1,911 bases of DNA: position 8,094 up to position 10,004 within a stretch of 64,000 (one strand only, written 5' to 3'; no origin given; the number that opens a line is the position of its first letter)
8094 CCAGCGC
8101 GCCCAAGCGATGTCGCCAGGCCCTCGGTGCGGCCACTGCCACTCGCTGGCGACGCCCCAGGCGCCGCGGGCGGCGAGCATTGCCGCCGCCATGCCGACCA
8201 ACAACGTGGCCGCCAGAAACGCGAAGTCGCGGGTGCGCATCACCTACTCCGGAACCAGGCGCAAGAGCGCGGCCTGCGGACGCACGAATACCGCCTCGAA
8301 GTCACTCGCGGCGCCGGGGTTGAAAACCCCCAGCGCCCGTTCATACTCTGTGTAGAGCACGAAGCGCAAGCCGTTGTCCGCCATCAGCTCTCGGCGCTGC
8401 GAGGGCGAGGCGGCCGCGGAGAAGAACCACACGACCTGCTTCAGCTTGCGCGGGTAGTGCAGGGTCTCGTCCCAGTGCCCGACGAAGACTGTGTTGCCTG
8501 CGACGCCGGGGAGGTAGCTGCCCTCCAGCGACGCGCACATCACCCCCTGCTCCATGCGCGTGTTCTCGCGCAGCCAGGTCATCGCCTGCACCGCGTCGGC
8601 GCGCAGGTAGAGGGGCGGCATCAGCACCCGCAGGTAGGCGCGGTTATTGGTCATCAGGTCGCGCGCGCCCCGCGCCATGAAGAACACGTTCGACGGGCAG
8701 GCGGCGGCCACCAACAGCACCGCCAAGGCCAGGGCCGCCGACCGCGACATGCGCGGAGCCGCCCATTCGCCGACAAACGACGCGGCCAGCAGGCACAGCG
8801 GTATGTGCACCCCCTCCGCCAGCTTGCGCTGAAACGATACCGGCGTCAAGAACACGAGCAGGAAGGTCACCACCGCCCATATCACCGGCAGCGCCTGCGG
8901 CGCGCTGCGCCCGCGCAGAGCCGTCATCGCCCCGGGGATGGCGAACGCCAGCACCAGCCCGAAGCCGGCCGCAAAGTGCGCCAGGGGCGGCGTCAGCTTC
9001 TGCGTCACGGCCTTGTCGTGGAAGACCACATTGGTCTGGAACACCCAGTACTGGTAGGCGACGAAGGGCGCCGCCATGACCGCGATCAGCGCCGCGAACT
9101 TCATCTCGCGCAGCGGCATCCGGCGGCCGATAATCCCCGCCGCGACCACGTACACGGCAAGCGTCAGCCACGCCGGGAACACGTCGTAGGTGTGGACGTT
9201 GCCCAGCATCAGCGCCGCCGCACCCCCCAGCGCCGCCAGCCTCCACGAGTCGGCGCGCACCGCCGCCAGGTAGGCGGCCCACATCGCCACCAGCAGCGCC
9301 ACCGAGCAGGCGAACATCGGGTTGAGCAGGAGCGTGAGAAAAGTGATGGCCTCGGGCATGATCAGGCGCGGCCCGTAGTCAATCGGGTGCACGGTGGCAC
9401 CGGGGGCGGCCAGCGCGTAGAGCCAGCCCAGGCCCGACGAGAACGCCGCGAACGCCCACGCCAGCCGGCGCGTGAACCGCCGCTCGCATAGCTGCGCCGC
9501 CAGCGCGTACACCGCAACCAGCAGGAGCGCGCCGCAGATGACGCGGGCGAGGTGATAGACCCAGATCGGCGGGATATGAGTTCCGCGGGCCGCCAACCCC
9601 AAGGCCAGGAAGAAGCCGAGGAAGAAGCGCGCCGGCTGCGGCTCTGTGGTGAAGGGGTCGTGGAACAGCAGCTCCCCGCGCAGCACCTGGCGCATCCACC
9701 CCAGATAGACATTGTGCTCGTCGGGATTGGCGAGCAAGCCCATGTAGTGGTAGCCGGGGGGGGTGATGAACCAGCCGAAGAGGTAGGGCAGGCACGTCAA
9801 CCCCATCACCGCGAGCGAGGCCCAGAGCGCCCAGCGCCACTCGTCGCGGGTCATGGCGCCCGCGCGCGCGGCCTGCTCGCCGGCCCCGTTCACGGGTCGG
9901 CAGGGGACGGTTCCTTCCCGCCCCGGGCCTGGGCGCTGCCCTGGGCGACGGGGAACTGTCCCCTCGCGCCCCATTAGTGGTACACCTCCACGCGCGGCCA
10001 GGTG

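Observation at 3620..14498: Eleven-kb envelope glycosylation island with four consecutive GT-C-like membrane proteins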

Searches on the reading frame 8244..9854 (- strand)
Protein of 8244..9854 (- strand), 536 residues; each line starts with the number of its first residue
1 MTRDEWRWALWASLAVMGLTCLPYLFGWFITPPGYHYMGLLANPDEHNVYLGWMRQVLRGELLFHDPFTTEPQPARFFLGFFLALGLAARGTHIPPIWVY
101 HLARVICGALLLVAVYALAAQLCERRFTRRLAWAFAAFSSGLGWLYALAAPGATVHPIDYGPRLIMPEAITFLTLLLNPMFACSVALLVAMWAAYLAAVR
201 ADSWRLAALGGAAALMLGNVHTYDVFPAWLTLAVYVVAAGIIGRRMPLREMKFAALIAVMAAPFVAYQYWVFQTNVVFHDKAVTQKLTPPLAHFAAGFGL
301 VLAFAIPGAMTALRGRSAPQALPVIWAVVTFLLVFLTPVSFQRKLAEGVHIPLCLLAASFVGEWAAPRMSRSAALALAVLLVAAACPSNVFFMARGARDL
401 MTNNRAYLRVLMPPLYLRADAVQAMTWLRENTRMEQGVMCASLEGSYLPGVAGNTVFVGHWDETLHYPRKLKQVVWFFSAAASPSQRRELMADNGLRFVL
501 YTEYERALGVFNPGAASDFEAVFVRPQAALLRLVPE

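Call 4: search_protein_families(library=pfam, proteins=[window:8244-9854:-], max_evalue=0.01)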
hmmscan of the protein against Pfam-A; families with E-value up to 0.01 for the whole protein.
window:8244-9854:- (536 aa): 0 families

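Call 5: search_protein_families(library=ncbifam, proteins=[window:8244-9854:-], max_evalue=0.01)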
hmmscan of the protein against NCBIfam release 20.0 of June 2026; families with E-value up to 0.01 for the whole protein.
window:8244-9854:- (536 aa): 0 families

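Call 8: find_homologous_proteins(query=window:8244-9854:-, max_evalue=0.001)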
Query window:8244-9854:- (536 aa): 151 proteins with E <= 0.001 among 8000 candidates; the best 120 are listed.
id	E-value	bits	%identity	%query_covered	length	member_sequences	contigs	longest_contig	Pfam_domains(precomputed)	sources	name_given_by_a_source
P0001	0.0e+0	1153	96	100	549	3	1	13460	-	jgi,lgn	jgi:hypothetical protein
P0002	5.8e-248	842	72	100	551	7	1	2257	-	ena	-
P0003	5.8e-235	799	69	100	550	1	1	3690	-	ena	-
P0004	3.9e-234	797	68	100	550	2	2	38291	-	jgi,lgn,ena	-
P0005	4.2e-232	790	67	100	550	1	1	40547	-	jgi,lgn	jgi:hypothetical protein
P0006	2.2e-230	784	68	99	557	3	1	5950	-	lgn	-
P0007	3.1e-230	784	66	99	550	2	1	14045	-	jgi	jgi:hypothetical protein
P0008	3.7e-229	780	68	99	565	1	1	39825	-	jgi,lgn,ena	-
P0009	2.6e-227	774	65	100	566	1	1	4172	-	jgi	jgi:hypothetical protein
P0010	9.0e-226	769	66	99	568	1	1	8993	-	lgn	-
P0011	5.1e-225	767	65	99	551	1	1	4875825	-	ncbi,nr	ncbi:MAG: hypothetical protein JSV65_03960 [Armatimonadota bacterium]|nr:MAG: hypothetical protein J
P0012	5.5e-222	757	66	99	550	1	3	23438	-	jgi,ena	-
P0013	3.9e-218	744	65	99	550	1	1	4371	-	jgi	jgi:hypothetical protein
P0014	3.9e-206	704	61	100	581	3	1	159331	-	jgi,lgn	jgi:hypothetical protein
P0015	1.1e-155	538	51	99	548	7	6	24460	-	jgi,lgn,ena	jgi:hypothetical protein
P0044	9.0e-119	416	45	93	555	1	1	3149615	-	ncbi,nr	ncbi:MAG: hypothetical protein JSV79_12055 [Armatimonadota bacterium]|nr:MAG: hypothetical protein J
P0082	3.0e-112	394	43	99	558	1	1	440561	-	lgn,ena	-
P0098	9.1e-81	290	37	95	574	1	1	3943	PF20176.4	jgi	jgi:hypothetical protein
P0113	8.4e-66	241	34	95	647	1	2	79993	-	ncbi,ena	-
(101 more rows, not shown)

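Call 15: search_solved_structures(query=A1, max_evalue=10)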
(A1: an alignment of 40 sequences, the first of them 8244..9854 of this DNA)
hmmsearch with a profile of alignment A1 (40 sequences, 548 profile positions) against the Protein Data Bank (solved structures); distinct sequences matched with E-value up to 10: 4.
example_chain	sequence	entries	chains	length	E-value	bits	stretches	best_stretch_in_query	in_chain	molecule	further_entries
3vu0_A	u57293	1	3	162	0.087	14.5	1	428-520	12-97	Putative uncharacterized protein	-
8f6c_D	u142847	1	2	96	0.12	14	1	217-291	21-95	Cytochrome bo(3) ubiquinol oxidase subunit 4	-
8f68_D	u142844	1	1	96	0.14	13.9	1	217-289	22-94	Cytochrome bo(3) ubiquinol oxidase subunit 4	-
6wti_D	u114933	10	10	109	0.16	13.7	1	217-291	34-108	Cytochrome o ubiquinol oxidase, subunit IV | Cytochrome bo(3) ubiquinol oxidase subunit 4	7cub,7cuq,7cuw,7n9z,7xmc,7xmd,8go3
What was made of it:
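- On Oligosaccharyltransferase STT3/AglB/PglB (GT66) for M5: The profile against PDB sequences gives only E 0.087 to 3vu0 (call 15).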

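Call 17: find_encoding_contigs(protein=P0011, flank=10000, max_places=2)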
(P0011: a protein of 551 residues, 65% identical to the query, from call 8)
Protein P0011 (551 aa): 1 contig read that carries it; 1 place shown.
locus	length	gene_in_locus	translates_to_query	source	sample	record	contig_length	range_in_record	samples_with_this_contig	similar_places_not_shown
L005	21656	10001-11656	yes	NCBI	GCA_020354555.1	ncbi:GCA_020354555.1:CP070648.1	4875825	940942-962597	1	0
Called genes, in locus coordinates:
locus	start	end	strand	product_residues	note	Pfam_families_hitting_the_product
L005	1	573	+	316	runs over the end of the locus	PF00551:Formyl_trans_N, PF02911:Formyl_trans_C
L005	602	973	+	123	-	-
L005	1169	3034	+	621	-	PF00111:Fer2, PF17650:RACo_linker, PF17651:Raco_middle, PF14574:RACo_C_ter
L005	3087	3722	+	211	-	PF02607:B12-binding_2, PF02310:B12-binding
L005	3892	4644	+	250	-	PF04298:Zn_peptidase_2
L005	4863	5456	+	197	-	PF10502:Peptidase_S26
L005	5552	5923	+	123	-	PF00892:EamA (faint)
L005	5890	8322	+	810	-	PF09586:YfhO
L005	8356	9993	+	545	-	PF02366:PMT, PF13231:PMT_2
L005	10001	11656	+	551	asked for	-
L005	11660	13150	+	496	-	PF13231:PMT_2 (weak)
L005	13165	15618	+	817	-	PF09586:YfhO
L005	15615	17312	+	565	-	PF02366:PMT (weak), PF13231:PMT_2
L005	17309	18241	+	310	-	PF00535:Glycos_transf_2, PF13641:Glyco_tranf_2_3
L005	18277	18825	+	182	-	-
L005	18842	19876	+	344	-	PF13439:Glyco_transf_4, PF13579:Glyco_trans_4_4, PF00534:Glycos_transf_1 (weak), PF13692:Glyco_trans_1_4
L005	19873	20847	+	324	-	PF00535:Glycos_transf_2, PF13641:Glyco_tranf_2_3, PF13632:Glyco_trans_2_3 (faint)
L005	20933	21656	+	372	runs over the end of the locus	PF13439:Glyco_transf_4, PF13579:Glyco_trans_4_4, PF00534:Glycos_transf_1, PF13692:Glyco_trans_1_4, PF13524:Glyco_trans_1_2 (weak)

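Call 18: find_encoding_contigs(protein=P0044, flank=10000, max_places=2)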
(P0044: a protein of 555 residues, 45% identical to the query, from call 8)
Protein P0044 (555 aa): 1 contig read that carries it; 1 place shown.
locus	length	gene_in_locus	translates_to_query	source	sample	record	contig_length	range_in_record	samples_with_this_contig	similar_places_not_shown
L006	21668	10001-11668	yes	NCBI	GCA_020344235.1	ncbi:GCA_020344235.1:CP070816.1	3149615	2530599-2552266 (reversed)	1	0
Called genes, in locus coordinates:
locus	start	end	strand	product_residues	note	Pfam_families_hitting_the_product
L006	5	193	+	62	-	-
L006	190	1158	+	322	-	PF12715:Abhydrolase_7 (weak), PF00561:Abhydrolase_1 (faint), PF12697:Abhydrolase_6 (weak)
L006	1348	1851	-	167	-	PF00583:Acetyltransf_1, PF13673:Acetyltransf_10, PF13508:Acetyltransf_7, PF08445:FR47, PF24553:Rv0428c_C (weak)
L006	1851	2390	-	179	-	PF03848:TehB, PF05175:MTS, PF08241:Methyltransf_11, PF08242:Methyltransf_12, PF13489:Methyltransf_23, PF13649:Methyltransf_25, PF13847:Methyltransf_31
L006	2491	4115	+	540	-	PF17650:RACo_linker, PF17651:Raco_middle, PF14574:RACo_C_ter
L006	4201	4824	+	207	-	PF02607:B12-binding_2, PF02310:B12-binding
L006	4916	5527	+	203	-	PF10502:Peptidase_S26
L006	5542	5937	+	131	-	-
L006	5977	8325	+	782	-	PF09586:YfhO (faint)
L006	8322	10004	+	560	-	PF02366:PMT, PF13231:PMT_2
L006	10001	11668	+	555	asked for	-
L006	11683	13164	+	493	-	-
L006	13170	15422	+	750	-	PF09586:YfhO, PF24677:DUF7657 (weak), PF09586:YfhO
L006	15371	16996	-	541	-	PF02366:PMT, PF13231:PMT_2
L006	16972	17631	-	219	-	PF00535:Glycos_transf_2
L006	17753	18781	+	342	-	PF13439:Glyco_transf_4, PF13579:Glyco_trans_4_4, PF13692:Glyco_trans_1_4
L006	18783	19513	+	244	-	PF00535:Glycos_transf_2, PF10111:Glyco_tranf_2_2 (faint), PF13641:Glyco_tranf_2_3, PF13632:Glyco_trans_2_3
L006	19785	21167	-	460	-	PF07660:STN (faint)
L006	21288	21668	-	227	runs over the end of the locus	PF04131:NanE, PF04481:DUF561 (faint), PF00478:IMPDH (weak), PF03060:NMO, PF01207:Dus (weak), PF02581:TMP-TENI (weak), PF00977:His_biosynth (weak), PF05690:ThiG (weak)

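Call 20: find_related_loci(query=A1, collection=genome_contigs, flank=10000)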
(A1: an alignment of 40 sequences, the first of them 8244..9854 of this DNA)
Query A1 (536 aa) in genome_contigs; peptide patterns used: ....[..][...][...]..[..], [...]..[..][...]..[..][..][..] (x = any residue, [..] = any of these).
275 stretches matched a pattern; 225 encode a relative of the query (tblastn E <= 1e-3); the best 80 are kept; 80 distinct loci.
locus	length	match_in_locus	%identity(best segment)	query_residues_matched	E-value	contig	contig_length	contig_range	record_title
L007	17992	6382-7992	46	5-534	3e-125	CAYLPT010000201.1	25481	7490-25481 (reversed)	MAG TPA_asm: uncultured bacterium isolate SRP231805_co4_139 genome assembly, contig: k141_242547, whole genome shotgun s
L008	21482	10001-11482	48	3-500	1e-118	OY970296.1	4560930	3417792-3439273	MAG: uncultured Armatimonadetes bacterium isolate MFD04408.bin.1.1 genome assembly, chromosome: 1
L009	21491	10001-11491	45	5-503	1e-116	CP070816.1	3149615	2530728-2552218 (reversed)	MAG: Armatimonadota bacterium isolate bin117 chromosome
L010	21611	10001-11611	44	3-533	1e-114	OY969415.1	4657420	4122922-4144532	MAG: uncultured Armatimonadetes bacterium isolate MFD00905.bin.2.19 genome assembly, chromosome: 1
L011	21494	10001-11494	47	2-500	4e-113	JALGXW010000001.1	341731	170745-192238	MAG: Candidatus Hebobacterum abditum isolate M3-44_Bin_391 M3-44_Bin_391_scaffold_3, whole genome shotgun sequence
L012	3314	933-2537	43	5-533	5e-112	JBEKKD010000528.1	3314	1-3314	MAG: Armatimonadota bacterium isolate SPRUCE 339 SPRUCE_339_528, whole genome shotgun sequence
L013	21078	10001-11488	46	3-500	9e-108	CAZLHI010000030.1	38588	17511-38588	MAG TPA_asm: uncultured bacterium isolate SRP239594_co1_170 genome assembly, contig: NODE_211_length_38588_cov_35.782784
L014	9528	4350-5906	46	2-517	4e-108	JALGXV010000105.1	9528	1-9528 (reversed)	MAG: Candidatus Hebobacteria bacterium isolate M3-38_Bin_440 M3-38_Bin_440_scaffold_41463, whole genome shotgun sequence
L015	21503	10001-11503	41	1-520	5e-107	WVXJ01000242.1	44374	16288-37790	MAG: Armatimonadota bacterium isolate CS1-C002 C_merged_R1_(paired)_contig_306, whole genome shotgun sequence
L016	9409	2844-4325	46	5-500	8e-101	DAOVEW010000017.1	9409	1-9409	MAG TPA_asm: Bacillota bacterium isolate CSMAG_1093 CSMAG_1093_k141_1312967_length_9409_cov_5.0000, whole genome shotgun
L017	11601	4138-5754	41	1-533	3e-100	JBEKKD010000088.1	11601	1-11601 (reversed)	MAG: Armatimonadota bacterium isolate SPRUCE 339 SPRUCE_339_88, whole genome shotgun sequence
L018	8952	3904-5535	41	1-508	5e-100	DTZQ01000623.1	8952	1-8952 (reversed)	MAG TPA_asm: Armatimonadota bacterium isolate UWMA-0252 k99_509601, whole genome shotgun sequence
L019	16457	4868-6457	41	2-534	3e-98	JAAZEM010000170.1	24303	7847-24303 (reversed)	MAG: Armatimonadota bacterium isolate AS09scLD_344 287638_AS09, whole genome shotgun sequence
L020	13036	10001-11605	41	1-536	3e-98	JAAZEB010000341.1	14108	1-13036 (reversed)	MAG: Armatimonadota bacterium isolate AS09scLD_256 351528_AS09, whole genome shotgun sequence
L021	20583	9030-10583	41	5-508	2e-95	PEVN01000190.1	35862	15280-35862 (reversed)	MAG: Armatimonadetes bacterium CG06_land_8_20_14_3_00_66_21 CG06_land_8_20_14_3.00_150_scaffold_3700_c, whole genome sho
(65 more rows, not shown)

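Call 23: predict_structure(alignment_id=A1)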
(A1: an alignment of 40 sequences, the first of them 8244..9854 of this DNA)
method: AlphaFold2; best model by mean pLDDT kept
length: 536 residues; sequences in the alignment: 40
mean_pLDDT: 95.1   pTM: 0.94
mean pLDDT of the five models: 95.1, 94.8, 94.5, 94.4, 93.1
residues with pLDDT >= 90: 483; 70-90: 46; 50-70: 7; < 50: 0
segments of 3 or more residues with pLDDT < 50: none
pLDDT, mean of each block of 10 residues (from residue 1): 96 98 98 98 93 97 96 94 98 98 98 98 97 97 89 77 76 96 98 98 98 98 96 98 97 98 96 94 85 93 98 92 98 89 90 98 97 97 95 93 92 96 98 97 97 97 94 97 96 97 96 94 97 92
secondary structure, 60 per line:
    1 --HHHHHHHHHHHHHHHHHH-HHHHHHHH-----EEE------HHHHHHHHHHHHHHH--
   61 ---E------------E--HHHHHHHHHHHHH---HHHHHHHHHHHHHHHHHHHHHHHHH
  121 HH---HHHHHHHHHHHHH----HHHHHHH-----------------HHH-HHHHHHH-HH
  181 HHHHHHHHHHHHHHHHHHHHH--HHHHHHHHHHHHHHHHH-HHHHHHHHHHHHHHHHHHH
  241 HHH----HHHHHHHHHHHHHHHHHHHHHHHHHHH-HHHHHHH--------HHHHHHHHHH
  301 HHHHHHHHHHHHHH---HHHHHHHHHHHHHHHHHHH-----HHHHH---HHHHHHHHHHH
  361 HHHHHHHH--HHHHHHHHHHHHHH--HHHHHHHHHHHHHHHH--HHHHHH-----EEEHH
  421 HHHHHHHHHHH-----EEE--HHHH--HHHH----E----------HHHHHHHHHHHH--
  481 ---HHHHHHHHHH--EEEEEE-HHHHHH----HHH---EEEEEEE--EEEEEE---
elements in order: H3-20 H22-29 E35-37 H44-58 H80-92 H96-122 H126-138 H143-149 H171-177 H179-201 H204-220 H222-243 H248-274 H276-282 H291-314 H318-336 H342-346 H350-368 H371-384 H387-402 H405-410 E416-418 H419-431 E437-439 H442-445 H448-451 H467-478 H484-493 E496-501 H503-508 E519-525 E528-533
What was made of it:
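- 8244..9974 (-): M5: STT3/AglB/PglB-like GT-C with a C-terminal periplasmic alpha/beta domain, 536-576 aa depending on start. PGAP calls it 'hypothetical' and no Pfam family matches it. AF2 pLDDT 95.1, pTM 0.94 (call 23).
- On GT-C fold glycosyltransferase superfamily (M5, 8244-9854): AF2 pLDDT 95.1 (call 23).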

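Call 38: search_solved_structures(query=A1, max_evalue=1, show_alignments=1)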
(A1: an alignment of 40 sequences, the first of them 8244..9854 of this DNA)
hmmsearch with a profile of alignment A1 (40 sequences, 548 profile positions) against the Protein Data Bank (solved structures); distinct sequences matched with E-value up to 1: 4.
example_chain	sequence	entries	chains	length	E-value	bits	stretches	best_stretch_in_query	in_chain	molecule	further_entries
3vu0_A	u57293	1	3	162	0.087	14.5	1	428-520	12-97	Putative uncharacterized protein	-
8f6c_D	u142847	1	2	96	0.12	14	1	217-291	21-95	Cytochrome bo(3) ubiquinol oxidase subunit 4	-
8f68_D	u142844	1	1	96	0.14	13.9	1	217-289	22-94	Cytochrome bo(3) ubiquinol oxidase subunit 4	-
6wti_D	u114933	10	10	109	0.16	13.7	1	217-291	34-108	Cytochrome o ubiquinol oxidase, subunit IV | Cytochrome bo(3) ubiquinol oxidase subunit 4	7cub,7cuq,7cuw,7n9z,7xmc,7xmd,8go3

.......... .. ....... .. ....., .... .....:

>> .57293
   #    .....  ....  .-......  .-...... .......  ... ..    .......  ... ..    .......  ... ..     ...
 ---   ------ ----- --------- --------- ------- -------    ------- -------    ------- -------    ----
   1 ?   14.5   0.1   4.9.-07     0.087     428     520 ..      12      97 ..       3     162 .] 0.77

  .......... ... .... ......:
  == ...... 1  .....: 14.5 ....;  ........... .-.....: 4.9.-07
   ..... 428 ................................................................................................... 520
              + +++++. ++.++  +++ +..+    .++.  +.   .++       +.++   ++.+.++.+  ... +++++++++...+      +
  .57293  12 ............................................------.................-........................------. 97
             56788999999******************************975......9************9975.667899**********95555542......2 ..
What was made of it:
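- On Oligosaccharyltransferase STT3/AglB/PglB (GT66) for M5: The HMMER alignment places the AglB-S2 sequence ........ opposite M5 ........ (call 38).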

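Call 44: find_encoding_contigs(protein=P0113, flank=10000, max_places=1)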
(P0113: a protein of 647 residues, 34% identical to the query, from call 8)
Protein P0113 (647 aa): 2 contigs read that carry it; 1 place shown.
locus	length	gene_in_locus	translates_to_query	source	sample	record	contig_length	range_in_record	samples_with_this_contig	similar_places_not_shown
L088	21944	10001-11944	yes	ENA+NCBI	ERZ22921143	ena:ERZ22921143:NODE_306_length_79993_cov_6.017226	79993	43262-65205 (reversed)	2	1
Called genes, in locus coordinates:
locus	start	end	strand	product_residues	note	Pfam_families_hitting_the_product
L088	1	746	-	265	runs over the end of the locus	-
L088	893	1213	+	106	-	PF00111:Fer2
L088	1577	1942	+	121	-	-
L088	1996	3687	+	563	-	PF00890:FAD_binding_2, PF02910:Succ_DH_flav_C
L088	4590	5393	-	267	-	PF05721:PhyH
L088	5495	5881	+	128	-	-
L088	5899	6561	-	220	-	PF03006:HlyIII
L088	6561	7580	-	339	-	PF03279:Lip_A_acyltrans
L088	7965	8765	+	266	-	PF00072:Response_reg, PF00196:GerE, PF08281:Sigma70_r4_2 (weak)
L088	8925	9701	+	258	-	PF00072:Response_reg, PF00196:GerE, PF08281:Sigma70_r4_2 (weak)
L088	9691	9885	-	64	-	-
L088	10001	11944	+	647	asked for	-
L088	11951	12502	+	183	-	PF13414:TPR_11 (faint)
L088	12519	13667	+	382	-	PF01702:TGT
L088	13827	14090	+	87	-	PF04226:Transgly_assoc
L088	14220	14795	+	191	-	PF04972:BON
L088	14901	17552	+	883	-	PF01411:tRNA-synt_2c, PF07973:tRNA_SAD, PF02272:DHHA1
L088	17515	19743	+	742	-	-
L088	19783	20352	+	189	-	-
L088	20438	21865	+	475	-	PF02463:SMC_N (faint), PF13175:AAA_15 (faint), PF13304:AAA_21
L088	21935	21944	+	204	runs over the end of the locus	PF13707:RloB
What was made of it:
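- Some M5 homologues stand alone, as in L088 (call 44).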
